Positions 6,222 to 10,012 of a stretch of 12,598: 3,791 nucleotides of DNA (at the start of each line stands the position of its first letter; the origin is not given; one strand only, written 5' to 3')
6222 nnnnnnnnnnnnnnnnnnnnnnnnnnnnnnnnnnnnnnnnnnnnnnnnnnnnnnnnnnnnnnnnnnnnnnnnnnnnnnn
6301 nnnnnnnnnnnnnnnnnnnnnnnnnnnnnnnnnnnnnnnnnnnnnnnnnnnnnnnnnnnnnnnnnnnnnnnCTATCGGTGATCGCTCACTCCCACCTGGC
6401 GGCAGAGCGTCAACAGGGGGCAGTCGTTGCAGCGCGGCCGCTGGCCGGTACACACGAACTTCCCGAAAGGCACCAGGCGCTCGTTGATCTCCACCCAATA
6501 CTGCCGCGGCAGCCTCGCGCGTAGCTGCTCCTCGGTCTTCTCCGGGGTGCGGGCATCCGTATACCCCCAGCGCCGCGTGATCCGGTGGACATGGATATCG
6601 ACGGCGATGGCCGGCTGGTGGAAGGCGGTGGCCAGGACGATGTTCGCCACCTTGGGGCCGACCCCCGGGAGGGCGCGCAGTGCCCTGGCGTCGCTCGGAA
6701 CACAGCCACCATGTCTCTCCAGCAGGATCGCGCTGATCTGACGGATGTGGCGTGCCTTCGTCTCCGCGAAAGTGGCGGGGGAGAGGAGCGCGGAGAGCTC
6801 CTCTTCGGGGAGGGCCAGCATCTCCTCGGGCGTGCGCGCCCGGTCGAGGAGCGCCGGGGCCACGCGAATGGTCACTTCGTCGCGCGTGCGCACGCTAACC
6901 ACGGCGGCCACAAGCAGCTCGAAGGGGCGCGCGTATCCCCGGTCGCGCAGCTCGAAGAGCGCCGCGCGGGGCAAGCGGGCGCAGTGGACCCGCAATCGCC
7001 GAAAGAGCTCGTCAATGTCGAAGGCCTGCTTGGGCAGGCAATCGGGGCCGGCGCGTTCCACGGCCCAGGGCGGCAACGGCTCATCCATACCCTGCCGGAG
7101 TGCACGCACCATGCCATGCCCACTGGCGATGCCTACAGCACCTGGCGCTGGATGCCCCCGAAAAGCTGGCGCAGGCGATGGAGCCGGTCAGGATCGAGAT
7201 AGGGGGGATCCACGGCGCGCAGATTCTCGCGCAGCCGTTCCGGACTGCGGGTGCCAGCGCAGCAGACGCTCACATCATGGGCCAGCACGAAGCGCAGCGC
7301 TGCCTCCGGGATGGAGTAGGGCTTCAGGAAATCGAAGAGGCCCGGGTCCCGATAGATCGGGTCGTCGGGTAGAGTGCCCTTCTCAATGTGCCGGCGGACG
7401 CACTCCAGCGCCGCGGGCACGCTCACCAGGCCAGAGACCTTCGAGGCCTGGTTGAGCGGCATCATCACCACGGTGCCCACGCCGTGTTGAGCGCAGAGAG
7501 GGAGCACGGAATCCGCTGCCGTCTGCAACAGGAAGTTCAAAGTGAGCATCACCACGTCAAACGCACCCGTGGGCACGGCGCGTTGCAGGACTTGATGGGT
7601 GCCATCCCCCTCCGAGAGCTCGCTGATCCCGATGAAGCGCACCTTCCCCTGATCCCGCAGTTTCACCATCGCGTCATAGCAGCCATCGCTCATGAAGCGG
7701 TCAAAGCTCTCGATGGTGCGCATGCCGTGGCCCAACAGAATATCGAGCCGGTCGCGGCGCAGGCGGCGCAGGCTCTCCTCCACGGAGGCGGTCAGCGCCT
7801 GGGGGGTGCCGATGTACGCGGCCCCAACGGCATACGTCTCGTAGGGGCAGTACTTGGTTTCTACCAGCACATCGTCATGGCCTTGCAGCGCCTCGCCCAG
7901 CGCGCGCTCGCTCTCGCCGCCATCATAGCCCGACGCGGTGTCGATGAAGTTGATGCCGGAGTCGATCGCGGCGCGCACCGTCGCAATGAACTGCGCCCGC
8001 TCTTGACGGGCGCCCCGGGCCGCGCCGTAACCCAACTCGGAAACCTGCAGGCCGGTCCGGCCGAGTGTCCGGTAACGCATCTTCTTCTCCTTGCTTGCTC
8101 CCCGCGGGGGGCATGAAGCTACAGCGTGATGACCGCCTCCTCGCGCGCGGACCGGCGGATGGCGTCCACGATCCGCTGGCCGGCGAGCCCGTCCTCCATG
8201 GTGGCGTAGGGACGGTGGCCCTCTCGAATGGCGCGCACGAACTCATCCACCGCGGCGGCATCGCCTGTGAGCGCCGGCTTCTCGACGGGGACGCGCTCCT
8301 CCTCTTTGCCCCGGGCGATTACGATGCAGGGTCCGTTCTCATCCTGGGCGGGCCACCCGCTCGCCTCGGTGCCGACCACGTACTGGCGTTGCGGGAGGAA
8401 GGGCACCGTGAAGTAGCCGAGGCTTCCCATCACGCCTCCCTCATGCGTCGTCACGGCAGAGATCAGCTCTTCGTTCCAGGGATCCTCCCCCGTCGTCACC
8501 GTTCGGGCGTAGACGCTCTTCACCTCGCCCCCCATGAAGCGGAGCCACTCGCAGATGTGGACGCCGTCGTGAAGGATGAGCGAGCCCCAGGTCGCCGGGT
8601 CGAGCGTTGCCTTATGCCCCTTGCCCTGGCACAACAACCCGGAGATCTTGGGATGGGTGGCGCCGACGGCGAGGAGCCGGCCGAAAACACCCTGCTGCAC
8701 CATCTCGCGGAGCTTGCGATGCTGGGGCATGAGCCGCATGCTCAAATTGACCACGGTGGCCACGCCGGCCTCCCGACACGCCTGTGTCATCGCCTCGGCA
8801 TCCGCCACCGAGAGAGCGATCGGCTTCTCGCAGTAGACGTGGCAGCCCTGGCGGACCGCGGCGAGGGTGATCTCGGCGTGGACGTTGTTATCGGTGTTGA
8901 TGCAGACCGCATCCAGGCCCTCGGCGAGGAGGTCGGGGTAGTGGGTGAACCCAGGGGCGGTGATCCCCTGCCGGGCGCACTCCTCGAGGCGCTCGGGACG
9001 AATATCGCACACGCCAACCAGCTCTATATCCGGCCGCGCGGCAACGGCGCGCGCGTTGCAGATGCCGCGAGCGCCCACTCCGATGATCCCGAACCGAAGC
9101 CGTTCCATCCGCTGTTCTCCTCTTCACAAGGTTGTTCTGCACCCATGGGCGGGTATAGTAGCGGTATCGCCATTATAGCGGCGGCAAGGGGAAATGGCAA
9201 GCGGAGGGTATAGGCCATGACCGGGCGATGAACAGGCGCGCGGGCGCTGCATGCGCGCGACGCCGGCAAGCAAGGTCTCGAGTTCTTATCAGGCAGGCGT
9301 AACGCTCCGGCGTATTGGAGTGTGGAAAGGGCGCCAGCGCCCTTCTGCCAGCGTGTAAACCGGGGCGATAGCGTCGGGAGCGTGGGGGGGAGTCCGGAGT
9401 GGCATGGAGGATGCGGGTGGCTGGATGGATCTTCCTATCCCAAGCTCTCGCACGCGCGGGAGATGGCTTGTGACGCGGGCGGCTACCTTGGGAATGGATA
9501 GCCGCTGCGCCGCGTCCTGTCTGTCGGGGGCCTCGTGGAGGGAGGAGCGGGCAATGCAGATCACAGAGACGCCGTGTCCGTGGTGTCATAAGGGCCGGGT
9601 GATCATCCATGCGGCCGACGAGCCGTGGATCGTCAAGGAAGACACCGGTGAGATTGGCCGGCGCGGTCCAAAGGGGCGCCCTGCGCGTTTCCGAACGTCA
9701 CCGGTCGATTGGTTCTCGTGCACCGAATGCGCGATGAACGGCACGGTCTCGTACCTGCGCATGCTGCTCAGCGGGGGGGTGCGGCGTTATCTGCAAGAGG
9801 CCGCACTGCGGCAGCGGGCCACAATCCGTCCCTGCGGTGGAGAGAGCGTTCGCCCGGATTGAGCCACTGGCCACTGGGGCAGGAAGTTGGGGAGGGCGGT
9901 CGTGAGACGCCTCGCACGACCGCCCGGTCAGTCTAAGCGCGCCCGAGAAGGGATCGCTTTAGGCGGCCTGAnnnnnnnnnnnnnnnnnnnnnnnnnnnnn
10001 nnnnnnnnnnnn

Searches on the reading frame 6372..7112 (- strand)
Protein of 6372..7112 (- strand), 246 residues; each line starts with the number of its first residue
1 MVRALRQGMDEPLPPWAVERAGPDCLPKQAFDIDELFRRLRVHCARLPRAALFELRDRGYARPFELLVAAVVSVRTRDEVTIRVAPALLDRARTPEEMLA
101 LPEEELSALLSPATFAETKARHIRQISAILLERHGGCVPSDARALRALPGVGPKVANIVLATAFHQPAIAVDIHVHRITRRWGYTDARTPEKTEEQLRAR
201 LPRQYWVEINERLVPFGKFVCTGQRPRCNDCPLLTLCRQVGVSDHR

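Call 3: search_protein_families(library=pfam, proteins=[window:6372-7112:-], max_evalue=0.01)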
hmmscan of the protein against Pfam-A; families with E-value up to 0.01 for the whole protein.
window:6372-7112:- (246 aa): 2 families
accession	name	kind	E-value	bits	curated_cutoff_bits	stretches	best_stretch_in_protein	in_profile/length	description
PF00730.31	HhH-GPD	-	7.2e-21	75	26.2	1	68-202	1-107/108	HhH-GPD superfamily base excision DNA repair protein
PF00633.29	HHH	-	0.0001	22.4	24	1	145-161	13-29/30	Helix-hairpin-helix motif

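Call 6: search_protein_families(library=ncbifam, proteins=[window:6372-7112:-], max_evalue=0.001)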
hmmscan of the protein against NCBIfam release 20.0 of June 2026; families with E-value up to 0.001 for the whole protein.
window:6372-7112:- (246 aa): 7 families
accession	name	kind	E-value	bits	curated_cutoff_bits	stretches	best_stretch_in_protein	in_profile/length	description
TIGR01083.1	nth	equivalog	9.5e-53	178.7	211.7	1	59-228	23-192/192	endonuclease III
NF007978.0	PRK10702.1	equivalog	4.2e-36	124.6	405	1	58-238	24-204/211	endonuclease III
TIGR01084.1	mutY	equivalog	1.8e-19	70.4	286.5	1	61-238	26-207/277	A/G-specific adenine glycosylase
NF053634.1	MonDNAglycDR2438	equivalog_domain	3.2e-15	56.3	400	1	65-238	22-205/219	monofunctional DNA glycosylase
NF008132.0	PRK10880.1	equivalog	1.1e-10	41.1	427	1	118-238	85-210/351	A/G-specific adenine glycosylase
NF010488.0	PRK13910.1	equivalog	2.8e-09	36.8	471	1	100-237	31-167/290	adenine-specific DNA glycosylase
TIGR00588.1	ogg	subfamily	5.1e-07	29.1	397.85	1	143-182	220-260/310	8-oxoguanine DNA-glycosylase (ogg)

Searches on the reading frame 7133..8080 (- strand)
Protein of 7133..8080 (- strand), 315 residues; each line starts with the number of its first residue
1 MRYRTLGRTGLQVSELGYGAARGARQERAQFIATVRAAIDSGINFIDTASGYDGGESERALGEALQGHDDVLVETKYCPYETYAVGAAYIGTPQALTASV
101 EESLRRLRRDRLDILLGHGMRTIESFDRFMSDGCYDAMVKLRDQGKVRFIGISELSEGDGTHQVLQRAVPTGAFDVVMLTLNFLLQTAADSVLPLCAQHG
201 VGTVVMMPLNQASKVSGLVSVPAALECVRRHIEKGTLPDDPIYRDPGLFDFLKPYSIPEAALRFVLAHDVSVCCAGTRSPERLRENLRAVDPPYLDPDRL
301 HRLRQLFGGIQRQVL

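Call 3: search_protein_families(library=pfam, proteins=[window:7133-8080:-], max_evalue=0.01)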
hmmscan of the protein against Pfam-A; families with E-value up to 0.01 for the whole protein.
window:7133-8080:- (315 aa): 1 family
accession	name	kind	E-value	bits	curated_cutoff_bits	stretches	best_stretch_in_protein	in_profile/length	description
PF00248.27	Aldo_ket_red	-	1.3e-35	123.4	24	1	16-211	2-194/291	Aldo/keto reductase family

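Call 6: search_protein_families(library=ncbifam, proteins=[window:7133-8080:-], max_evalue=0.001)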
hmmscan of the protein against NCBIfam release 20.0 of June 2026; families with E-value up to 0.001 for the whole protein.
window:7133-8080:- (315 aa): 8 families
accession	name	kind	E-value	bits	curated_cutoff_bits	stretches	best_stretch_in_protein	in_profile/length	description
NF049922.1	MethglyxlRedYdjG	equivalog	3.3e-24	85.5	550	1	6-305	13-319/326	NADH-dependent methylglyoxal reductase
NF007695.0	PRK10376.1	subfamily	2.4e-14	53.1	280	1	10-212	14-218/290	oxidoreductase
TIGR01293.1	Kv_beta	subfamily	2.2e-08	33.5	365.4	1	1-68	1-70/319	voltage-dependent potassium channel subunit beta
NF007388.0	PRK09912.1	subfamily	3.7e-08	32.6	448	1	1-212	13-228/346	L-glyceraldehyde 3-phosphate reductase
NF008598.0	PRK11565.1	equivalog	4.6e-08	32.5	425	1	12-211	14-191/275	2,5-didehydrogluconate reductase DkgA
NF008377.0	PRK11172.1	equivalog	3e-07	30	327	1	15-209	5-181/267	2,5-didehydrogluconate reductase DkgB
NF011432.0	PRK14863.1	equivalog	0.00014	21.5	244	1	20-201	23-186/292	bifunctional regulator KidO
NF007912.0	PRK10625.1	equivalog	0.00023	20.7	415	0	1-53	1-54/346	NADP(H)-dependent aldo-keto reductase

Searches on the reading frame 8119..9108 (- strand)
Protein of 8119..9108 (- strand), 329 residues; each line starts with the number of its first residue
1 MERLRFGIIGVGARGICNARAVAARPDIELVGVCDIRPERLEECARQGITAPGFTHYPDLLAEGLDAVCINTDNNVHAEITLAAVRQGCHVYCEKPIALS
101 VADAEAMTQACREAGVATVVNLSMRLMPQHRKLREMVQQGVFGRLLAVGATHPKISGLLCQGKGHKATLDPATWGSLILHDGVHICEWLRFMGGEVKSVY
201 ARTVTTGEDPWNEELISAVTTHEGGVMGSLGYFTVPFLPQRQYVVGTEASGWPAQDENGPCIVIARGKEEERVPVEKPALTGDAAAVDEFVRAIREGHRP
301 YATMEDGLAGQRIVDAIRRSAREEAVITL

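Call 3: search_protein_families(library=pfam, proteins=[window:8119-9108:-], max_evalue=0.01)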
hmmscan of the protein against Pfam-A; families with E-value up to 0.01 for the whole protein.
window:8119-9108:- (329 aa): 3 families
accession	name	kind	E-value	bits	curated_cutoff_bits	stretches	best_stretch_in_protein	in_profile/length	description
PF01408.29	GFO_IDH_MocA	-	1.6e-25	90.5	24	1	4-121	1-119/120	Oxidoreductase family, NAD-binding Rossmann fold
PF22725.1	GFO_IDH_MocA_C3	-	4.1e-12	46.6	27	1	130-250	1-122/124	GFO/IDH/MocA C-terminal domain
PF02894.22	GFO_IDH_MocA_C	-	7e-10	39.5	22.9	1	134-328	1-217/218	Oxidoreductase family, C-terminal alpha/beta domain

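Call 6: search_protein_families(library=ncbifam, proteins=[window:8119-9108:-], max_evalue=0.001)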
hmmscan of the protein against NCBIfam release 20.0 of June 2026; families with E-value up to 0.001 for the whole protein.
window:8119-9108:- (329 aa): 8 families
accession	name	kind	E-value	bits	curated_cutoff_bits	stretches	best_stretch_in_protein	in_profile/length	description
NF040723.1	UDP-GlcNAcDh_Arch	equivalog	2.1e-29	103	450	1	4-309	1-289/302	UDP-N-acetylglucosamine 3-dehydrogenase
TIGR04380.1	myo_inos_iolG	equivalog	8e-29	100.6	355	1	4-203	2-196/330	inositol 2-dehydrogenase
NF052479.1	LevoglcsnDh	equivalog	2e-21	76.2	650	1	57-206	65-215/386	levoglucosan dehydrogenase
NF041392.1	XylDh_Gfo6_Halo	equivalog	1.1e-18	67.2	350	1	47-328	67-349/350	D-xylose 1-dehydrogenase Gfo6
NF058561.1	BT_2158_fam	equivalog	1.2e-15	57.1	750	1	3-150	35-182/487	glycoside 3-dehydrogenase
NF058563.1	BT_2159_fam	equivalog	3.3e-12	46.1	650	1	5-212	2-205/350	disaccharide 3-dehydrogenase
NF052679.1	InsChiInosDhIolG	equivalog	1.3e-10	40.8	540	1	4-154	3-157/343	bifunctional inositol 2-dehydrogenase/D-chiro-inositol 1-dehydrogenase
NF008607.0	PRK11579.1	subfamily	6.2e-07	28.7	330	1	2-146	3-146/346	oxidoreductase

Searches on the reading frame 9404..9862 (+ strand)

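Call 3: search_protein_families(library=pfam, proteins=[window:9404-9862:+], max_evalue=0.01)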
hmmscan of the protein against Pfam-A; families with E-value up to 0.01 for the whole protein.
window:9404-9862:+ (152 aa): 1 family
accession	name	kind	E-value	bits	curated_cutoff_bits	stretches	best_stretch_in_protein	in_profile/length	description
PF14354.12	Lar_restr_allev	-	0.0052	17.4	28.6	0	57-114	5-34/58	Restriction alleviation protein Lar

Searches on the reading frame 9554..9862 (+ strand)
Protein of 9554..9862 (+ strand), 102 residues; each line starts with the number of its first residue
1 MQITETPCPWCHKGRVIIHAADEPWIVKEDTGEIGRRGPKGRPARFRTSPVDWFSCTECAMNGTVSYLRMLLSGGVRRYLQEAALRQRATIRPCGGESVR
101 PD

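Call 6: search_protein_families(library=ncbifam, proteins=[window:9554-9862:+], max_evalue=0.001)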
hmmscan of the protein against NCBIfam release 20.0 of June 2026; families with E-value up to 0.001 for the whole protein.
window:9554-9862:+ (102 aa): 0 families

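Call 17: find_homologous_proteins(query=window:9554-9862:+, max_evalue=0.001)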
Query window:9554-9862:+ (102 aa): 9 proteins with E <= 0.001 among 9 candidates.
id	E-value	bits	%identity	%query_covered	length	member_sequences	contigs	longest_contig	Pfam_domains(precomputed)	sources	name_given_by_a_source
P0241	2.2e-61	223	97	100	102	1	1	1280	-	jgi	-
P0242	1.5e-51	191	91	88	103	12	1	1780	-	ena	-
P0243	3.8e-51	190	90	88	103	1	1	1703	-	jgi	-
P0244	1.1e-47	178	81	88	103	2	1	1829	-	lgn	-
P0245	2.5e-47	177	83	88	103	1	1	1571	-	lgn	-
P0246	2.0e-46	174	72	99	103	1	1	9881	-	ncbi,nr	ncbi:MAG: hypothetical protein HY321_03300 [Armatimonadetes bacterium]|nr:hypothetical protein [Arma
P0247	3.1e-46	174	75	95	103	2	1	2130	-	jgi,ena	-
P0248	6.5e-42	160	64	100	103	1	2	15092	-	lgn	-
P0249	1.9e-16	78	73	48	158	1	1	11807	-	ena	-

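Call 48: search_protein_families(library=pfam, proteins=[window:9554-9859:+], max_evalue=1)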
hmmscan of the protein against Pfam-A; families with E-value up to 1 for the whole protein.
window:9554-9859:+ (102 aa): 1 family
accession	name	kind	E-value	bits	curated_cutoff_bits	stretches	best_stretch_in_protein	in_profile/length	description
PF14354.12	Lar_restr_allev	-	0.0019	18.8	28.6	1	7-64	5-34/58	Restriction alleviation protein Lar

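Call 51: predict_structure(alignment_id=A3)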
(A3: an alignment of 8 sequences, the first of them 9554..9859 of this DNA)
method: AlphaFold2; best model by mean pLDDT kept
length: 102 residues; sequences in the alignment: 8
mean_pLDDT: 58.6   pTM: 0.38
mean pLDDT of the five models: 58.6, 49.6, 49.2, 48.1, 45.7
residues with pLDDT >= 90: 0; 70-90: 16; 50-70: 70; < 50: 16
segments of 3 or more residues with pLDDT < 50: 92-102
pLDDT, mean of each block of 10 residues (from residue 1): 69 73 54 54 54 69 62 56 56 42 40
secondary structure, 60 per line:
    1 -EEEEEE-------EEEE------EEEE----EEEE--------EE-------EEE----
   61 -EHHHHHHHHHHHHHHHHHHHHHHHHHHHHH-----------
elements in order: E2-7 E15-18 E25-28 E33-36 E54-56 H63-91

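Call 57: find_encoding_contigs(protein=P0242, flank=3000, max_places=6)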
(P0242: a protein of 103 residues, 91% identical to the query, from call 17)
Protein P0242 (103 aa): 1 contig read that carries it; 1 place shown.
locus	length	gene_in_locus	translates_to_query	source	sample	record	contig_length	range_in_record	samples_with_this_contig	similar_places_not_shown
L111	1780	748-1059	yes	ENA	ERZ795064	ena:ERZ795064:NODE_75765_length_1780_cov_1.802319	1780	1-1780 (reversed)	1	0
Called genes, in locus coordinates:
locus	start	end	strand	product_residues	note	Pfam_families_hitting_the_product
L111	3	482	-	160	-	?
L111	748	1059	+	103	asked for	-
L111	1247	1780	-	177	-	?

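Call 62: fold_search(model_id=the predicted structure, library=pdb)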
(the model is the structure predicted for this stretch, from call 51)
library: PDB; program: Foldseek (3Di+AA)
matches with E <= 10: 10; with E <= 0.001: 0
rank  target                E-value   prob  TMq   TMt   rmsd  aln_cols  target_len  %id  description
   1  7d38                  4.3e+00  0.03  0.20  0.09  13.8       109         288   14  flavone reductase (released 2021-03-03)
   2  5eio_C                4.9e+00  0.08  0.21  0.41   7.7        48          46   17  Crystal structure of LysY from Thermus thermophilus complexed with NADP+ and LysW-gamma-aminoadipic semialdehyde (released 2016-03-23)
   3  3wwn_B                4.9e+00  0.05  0.18  0.31   8.1        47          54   19  Crystal structure of LysZ from Thermus thermophilus complex with LysW (released 2014-11-19)
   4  6o8z_G                5.6e+00  0.02  0.18  0.14   8.0        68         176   19  Cryo-EM image reconstruction of the 70S Ribosome Enterococcus faecalis Class04 (released 2020-09-16)
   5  7ecv_I                8.8e+00  0.04  0.21  0.17   9.5        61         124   13  The Csy-AcrIF14 complex (released 2021-11-17)
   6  1d4w_B                8.8e+00  0.02  0.15  0.15   7.3        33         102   18  CRYSTAL STRUCTURE OF THE XLP PROTEIN SAP IN COMPLEX WITH SLAM PHOSPHOPEPTIDE (released 1999-10-14)
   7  9rwz_M                8.8e+00  0.01  0.14  0.03  14.0        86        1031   19  ZSWIM8-CUL3 complex bound to AGO2-miR-7-CYRANO (released 2026-03-18)
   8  8wjn_A                8.8e+00  0.01  0.12  0.04  12.8        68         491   15  Cryo-EM structure of 6-subunit Smc5/6 head region (released 2024-06-26)
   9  5m50_C                9.4e+00  0.02  0.19  0.17   6.7        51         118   14  Mechanism of microtubule minus-end recognition and protection by CAMSAP proteins (released 2017-10-04)
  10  3cqz_I                9.4e+00  0.01  0.18  0.16   7.4        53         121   17  Crystal structure of 10 subunit RNA polymerase II in complex with the inhibitor alpha-amanitin (released 2008-07-22)

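Call 66: search_protein_representatives(alignment_id=A3)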
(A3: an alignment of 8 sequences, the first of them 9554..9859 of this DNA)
Query: 8 sequences, 103 profile positions. Proteins with E-value up to 0.001 (for the whole library): 13; up to 1e-10: 8; up to 1e-30: 1. The best 13 are listed.
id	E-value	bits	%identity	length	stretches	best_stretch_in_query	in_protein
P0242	8.8e-61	218.5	-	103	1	1-103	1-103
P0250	8.3e-22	93.2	-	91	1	7-89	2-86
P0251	1.7e-20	89.0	-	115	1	6-81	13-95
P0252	6.0e-17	77.6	-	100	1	2-75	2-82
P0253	6.9e-17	77.4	-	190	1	5-76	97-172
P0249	7.0e-17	77.4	-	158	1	19-71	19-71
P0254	4.8e-16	74.7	-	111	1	5-79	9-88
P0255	3.5e-15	72.0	-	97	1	4-76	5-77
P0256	1.3e-10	57.3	-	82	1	19-83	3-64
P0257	2.7e-08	49.8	-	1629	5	42-76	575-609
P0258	1.4e-07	47.6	-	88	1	7-79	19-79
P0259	4.0e-04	36.4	-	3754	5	10-58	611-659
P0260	8.5e-04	35.4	-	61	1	42-74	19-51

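Call 69: search_protein_families(library=phrogs, proteins=[window:9554-9859:+], max_evalue=0.01)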
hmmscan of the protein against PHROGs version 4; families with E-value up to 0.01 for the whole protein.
window:9554-9859:+ (102 aa): 0 families
